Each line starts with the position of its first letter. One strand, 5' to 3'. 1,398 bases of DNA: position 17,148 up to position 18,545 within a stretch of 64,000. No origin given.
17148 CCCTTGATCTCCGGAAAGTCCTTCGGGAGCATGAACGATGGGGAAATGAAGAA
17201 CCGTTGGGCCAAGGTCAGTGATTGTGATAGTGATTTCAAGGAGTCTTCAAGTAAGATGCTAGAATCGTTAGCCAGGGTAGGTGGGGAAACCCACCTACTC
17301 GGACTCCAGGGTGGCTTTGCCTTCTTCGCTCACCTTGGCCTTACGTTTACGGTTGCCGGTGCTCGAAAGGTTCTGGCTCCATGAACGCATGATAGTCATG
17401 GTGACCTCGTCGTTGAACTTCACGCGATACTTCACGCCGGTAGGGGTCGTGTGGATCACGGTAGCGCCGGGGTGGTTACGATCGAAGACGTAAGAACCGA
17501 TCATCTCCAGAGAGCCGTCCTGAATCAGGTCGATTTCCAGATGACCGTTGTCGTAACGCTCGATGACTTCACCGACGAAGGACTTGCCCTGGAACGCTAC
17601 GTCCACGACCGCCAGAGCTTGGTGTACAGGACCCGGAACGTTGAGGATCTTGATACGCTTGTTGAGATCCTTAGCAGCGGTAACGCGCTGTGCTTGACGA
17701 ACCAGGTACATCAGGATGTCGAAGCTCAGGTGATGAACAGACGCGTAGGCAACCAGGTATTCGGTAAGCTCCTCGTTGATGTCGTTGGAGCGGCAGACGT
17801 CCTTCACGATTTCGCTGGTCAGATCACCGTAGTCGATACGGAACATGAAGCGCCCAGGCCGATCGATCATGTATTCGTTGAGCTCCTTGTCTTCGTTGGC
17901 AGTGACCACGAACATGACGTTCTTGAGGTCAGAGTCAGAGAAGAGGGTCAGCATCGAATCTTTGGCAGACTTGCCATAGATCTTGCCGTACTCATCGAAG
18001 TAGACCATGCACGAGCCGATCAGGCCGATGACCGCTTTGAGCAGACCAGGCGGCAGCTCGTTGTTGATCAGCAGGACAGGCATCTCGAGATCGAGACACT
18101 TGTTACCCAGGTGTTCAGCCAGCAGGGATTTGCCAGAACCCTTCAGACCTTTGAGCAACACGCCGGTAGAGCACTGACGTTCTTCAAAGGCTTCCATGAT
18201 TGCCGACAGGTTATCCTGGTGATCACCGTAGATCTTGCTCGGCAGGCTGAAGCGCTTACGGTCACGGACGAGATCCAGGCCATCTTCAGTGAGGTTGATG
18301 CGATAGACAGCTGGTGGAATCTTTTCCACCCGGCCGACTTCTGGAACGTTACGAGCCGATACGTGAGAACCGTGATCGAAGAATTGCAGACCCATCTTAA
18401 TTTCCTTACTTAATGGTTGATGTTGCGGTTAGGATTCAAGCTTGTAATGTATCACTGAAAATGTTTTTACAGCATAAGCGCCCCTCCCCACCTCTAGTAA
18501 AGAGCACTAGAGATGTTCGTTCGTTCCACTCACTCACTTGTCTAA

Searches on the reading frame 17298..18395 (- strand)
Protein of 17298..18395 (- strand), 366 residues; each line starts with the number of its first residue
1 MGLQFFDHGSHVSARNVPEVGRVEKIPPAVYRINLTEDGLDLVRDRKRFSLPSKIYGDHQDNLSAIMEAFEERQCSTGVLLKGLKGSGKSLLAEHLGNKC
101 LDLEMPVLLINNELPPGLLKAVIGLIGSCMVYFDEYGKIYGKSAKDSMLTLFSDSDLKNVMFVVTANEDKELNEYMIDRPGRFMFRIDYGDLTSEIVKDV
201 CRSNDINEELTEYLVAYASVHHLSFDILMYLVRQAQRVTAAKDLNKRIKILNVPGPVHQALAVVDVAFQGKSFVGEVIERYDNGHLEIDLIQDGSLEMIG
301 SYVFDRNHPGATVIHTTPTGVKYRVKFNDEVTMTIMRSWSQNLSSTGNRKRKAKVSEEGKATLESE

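Call 70: search_protein_families(library=phrogs, proteins=[window:17298-18395:-], max_evalue=0.0001)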
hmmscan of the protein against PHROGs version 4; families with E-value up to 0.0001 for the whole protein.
window:17298-18395:- (366 aa): 1 family
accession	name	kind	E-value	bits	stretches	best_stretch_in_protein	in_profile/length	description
phrog_2376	-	other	7.3e-56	191.1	1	5-275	3-277/363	ATPase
